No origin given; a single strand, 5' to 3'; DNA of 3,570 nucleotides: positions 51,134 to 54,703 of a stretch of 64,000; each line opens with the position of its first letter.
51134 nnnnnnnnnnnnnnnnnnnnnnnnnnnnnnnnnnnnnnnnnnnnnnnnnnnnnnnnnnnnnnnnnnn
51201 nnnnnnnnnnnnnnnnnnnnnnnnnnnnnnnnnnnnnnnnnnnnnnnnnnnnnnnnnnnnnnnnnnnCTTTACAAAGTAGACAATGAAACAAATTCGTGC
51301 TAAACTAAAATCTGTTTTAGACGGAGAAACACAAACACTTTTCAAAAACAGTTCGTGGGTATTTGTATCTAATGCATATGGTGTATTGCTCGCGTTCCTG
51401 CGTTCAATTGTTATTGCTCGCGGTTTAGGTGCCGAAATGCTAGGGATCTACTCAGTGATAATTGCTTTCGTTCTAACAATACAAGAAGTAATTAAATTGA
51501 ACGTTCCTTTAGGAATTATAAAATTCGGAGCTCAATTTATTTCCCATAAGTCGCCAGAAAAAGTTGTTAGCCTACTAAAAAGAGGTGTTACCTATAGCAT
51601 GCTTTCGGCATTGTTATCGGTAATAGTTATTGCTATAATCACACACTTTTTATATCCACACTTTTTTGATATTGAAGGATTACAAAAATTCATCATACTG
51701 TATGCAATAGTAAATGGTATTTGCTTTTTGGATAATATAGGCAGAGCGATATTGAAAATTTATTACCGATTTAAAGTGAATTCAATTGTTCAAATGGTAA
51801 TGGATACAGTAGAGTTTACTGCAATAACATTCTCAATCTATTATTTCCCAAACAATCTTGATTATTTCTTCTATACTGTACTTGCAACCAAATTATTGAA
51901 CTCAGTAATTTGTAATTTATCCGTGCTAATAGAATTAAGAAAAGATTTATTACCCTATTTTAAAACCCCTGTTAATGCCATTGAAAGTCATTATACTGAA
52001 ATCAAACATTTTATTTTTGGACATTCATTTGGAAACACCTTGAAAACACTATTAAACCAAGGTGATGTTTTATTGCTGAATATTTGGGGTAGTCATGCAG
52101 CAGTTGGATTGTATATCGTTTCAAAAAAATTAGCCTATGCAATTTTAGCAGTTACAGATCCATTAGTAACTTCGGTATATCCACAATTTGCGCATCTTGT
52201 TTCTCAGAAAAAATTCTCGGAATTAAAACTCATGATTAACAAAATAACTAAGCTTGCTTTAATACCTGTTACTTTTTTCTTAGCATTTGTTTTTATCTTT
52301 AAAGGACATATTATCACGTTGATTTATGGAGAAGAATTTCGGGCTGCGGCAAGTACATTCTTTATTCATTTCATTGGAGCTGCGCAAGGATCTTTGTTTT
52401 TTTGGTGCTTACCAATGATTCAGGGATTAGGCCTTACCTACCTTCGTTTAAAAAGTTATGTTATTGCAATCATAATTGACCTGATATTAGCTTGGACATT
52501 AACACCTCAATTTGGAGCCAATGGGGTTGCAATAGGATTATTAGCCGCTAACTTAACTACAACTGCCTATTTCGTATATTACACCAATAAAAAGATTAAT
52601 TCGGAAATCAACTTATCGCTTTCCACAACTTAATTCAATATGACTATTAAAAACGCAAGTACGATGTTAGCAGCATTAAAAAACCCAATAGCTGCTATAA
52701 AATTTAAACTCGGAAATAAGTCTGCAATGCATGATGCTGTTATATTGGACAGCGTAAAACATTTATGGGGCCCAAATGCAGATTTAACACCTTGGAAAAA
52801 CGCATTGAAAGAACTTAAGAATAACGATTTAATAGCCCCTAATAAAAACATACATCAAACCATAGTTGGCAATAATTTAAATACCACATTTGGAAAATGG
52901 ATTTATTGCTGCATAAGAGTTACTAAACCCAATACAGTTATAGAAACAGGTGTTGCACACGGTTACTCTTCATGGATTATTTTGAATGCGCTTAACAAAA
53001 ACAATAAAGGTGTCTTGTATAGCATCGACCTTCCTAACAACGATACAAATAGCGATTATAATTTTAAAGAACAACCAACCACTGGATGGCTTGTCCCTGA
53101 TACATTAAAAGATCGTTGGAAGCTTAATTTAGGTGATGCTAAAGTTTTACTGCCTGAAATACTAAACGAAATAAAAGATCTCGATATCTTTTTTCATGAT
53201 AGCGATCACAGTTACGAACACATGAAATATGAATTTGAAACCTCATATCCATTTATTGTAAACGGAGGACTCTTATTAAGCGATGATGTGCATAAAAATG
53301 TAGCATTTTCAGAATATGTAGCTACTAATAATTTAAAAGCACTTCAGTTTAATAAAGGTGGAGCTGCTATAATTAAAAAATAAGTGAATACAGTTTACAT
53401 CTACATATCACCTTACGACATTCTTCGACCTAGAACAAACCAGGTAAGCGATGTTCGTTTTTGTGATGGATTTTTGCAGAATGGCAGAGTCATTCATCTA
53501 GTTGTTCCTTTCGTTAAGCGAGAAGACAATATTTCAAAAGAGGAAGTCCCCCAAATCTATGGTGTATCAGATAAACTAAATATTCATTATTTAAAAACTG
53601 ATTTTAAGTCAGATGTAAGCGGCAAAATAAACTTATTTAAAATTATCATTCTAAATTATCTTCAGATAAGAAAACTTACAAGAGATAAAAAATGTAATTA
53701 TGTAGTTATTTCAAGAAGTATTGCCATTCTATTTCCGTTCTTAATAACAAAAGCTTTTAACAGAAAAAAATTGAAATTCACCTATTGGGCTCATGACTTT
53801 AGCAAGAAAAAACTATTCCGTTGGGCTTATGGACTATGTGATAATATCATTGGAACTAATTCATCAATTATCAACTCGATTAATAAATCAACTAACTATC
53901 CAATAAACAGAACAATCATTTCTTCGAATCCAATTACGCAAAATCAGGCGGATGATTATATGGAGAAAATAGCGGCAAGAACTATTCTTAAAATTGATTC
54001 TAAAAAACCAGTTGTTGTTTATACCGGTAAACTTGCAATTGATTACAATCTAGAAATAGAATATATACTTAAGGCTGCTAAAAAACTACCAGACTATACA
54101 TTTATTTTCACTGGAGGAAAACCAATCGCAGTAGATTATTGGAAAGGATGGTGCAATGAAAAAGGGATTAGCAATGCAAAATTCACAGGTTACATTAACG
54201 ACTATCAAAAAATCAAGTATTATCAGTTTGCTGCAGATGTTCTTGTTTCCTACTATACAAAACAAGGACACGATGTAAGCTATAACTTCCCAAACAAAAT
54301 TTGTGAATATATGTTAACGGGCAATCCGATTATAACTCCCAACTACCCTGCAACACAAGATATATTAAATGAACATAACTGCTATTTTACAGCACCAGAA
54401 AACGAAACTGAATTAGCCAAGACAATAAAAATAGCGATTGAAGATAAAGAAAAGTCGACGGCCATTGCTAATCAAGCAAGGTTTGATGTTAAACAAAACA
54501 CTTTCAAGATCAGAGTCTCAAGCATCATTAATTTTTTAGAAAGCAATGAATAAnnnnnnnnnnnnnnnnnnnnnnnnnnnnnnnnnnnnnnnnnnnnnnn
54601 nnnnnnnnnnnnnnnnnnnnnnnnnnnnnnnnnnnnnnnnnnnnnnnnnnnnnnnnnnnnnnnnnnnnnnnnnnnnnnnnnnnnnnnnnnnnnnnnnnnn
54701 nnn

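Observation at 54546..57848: Three-gene cassette: two diverged paralogous nucleotidyltransferase-fold proteins bracketing a propeller-like two-domain protein inside the polysaccharide locus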

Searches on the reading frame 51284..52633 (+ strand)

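Call 3: search_protein_families(library=pfam, proteins=[window:51284-52633:+], max_evalue=1)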
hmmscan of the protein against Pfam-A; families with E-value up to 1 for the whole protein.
window:51284-52633:+ (449 aa): 2 families
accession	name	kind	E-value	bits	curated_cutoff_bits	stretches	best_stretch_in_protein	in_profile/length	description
PF01943.22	Polysacc_synt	-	1.8e-09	37.9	28.2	1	20-305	2-273/274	Polysaccharide biosynthesis protein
PF22376.2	PSV_trans_reg_dom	-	0.046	14.6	27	1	298-359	24-79/81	PSV, transcriptional regulator domain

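Call 63: search_protein_families(library=ncbifam, proteins=[window:51284-52633:+], max_evalue=0.00001)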
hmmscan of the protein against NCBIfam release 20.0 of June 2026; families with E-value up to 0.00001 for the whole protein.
window:51284-52633:+ (449 aa): 1 family
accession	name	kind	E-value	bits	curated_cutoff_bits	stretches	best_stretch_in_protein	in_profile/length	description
TIGR02900.1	spore_V_B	equivalog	3.4e-11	42.6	372.3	1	289-445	286-442/488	stage V sporulation protein B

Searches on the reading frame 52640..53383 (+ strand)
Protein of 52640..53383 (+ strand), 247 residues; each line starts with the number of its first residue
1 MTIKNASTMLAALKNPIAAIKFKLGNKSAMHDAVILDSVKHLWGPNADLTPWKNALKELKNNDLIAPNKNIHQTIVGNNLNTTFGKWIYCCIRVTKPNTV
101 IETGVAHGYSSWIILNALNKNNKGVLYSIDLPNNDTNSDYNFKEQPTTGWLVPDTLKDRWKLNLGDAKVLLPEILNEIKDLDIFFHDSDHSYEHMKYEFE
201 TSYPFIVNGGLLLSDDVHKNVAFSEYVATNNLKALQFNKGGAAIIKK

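Call 3: search_protein_families(library=pfam, proteins=[window:52640-53383:+], max_evalue=1)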
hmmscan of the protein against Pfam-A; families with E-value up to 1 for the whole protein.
window:52640-53383:+ (247 aa): 3 families
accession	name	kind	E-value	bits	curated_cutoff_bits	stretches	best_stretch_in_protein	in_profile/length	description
PF13578.12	Methyltransf_24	-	4.5e-17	63.3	26.3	1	101-217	1-105/105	Methyltransferase domain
PF01596.23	Methyltransf_3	-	1.6e-05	24.7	22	1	82-239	30-179/204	O-methyltransferase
PF04989.18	RMNT_CmcI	-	0.00013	22.2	23.2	1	95-137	31-74/206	Rhamnosyl O-methyltransferase/CmcI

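Call 4: search_protein_families(library=ncbifam, proteins=[window:52640-53383:+], max_evalue=1)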
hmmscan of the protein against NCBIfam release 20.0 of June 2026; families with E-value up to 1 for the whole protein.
window:52640-53383:+ (247 aa): 2 families
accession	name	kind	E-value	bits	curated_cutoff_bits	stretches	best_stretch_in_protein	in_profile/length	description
TIGR03277.1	methan_mark_9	hypoth_equivalog_domain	0.049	13.8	96.2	1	61-100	41-80/109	methanogenesis marker 9 domain-containing protein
NF011296.0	PRK14709.1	subfamily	0.1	11.3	613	1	57-125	362-430/469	hypothetical protein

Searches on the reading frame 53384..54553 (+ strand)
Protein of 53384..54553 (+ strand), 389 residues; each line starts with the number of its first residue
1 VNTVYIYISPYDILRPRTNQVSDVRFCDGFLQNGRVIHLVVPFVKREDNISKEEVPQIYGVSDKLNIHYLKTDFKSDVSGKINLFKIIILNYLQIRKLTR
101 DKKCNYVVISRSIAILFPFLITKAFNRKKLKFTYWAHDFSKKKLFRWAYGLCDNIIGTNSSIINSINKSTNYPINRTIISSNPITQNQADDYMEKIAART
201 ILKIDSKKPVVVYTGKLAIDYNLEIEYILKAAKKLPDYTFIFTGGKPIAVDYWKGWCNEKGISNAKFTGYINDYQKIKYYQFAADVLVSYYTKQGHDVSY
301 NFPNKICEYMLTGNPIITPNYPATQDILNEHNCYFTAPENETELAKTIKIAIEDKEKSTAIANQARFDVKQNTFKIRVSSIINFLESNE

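Call 3: search_protein_families(library=pfam, proteins=[window:53384-54553:+], max_evalue=1)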
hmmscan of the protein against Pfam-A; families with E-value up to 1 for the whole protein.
window:53384-54553:+ (389 aa): 5 families
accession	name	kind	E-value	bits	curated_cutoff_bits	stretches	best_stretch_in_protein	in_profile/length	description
PF00534.26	Glycos_transf_1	-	1.3e-13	51.3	26.4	1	198-366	5-170/172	Glycosyl transferases group 1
PF13692.12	Glyco_trans_1_4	-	7.8e-13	49.3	27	1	208-354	1-142/142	Glycosyl transferases group 1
PF13524.12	Glyco_trans_1_2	-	5.4e-07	30.1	25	1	227-375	4-136/144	Glycosyl transferase-like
PF01768.21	Birna_VP4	-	0.0062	16.8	24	0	33-83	153-205/259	Birnavirus VP4 protein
PF13529.12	Peptidase_C39_2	-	0.34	11.9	24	0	259-320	43-106/143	Peptidase_C39 like family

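Call 4: search_protein_families(library=ncbifam, proteins=[window:53384-54553:+], max_evalue=1)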
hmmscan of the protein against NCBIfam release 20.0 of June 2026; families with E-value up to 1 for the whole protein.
window:53384-54553:+ (389 aa): 11 families
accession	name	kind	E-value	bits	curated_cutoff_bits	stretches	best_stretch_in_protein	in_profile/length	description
NF047684.1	TeichurnBiosyTuaC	equivalog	1.5e-06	27.4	550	1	140-372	153-372/391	teichuronic acid biosynthesis protein TuaC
NF047676.1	TeichurnBiosyTuaH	equivalog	2.4e-06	26.7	550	1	195-364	201-364/384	teichuronic acid biosynthesis protein TuaH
NF038295.1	EPS_HpsP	equivalog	3.1e-06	26.5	550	1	186-371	185-369/388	hormogonium polysaccharide biosynthesis glycosyltransferase HpsP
NF007640.0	PRK10307.1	subfamily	4.1e-06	26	276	1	193-367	212-385/411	WcaI family glycosyltransferase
NF053787.1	GlcN_PG_synth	equivalog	0.00041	19.3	480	1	195-372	184-342/361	N-acetylglucosaminyl phosphatidylglycerol synthase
NF041876.1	EPS_EpsE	equivalog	0.00068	19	400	1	306-376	312-382/389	exopolysaccharide biosynthesis GT4 family glycosyltransferase EpsE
NF046085.1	XrtY_assoc_Gly1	equivalog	0.0011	17.9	400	1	244-372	245-367/387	XrtY-associated glycosyltransferase XYAG1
TIGR04047.1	MSMEG_0565_glyc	hypoth_equivalog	0.0036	16.5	259.85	1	265-362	259-349/373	MSMEG_0565 family glycosyltransferase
NF041549.1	PssD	equivalog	0.009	16.3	110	1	62-167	39-143/151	PssD/Cps14F family polysaccharide biosynthesis glycosyltransferase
TIGR03087.1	stp1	hypoth_equivalog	0.076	12.2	316.65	1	298-372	307-380/397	TIGR03087 family PEP-CTERM/XrtA system glycosyltransferase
TIGR03088.1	stp2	hypoth_equivalog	0.17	10.9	409.05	1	302-372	285-356/374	TIGR03088 family PEP-CTERM/XrtA system glycosyltransferase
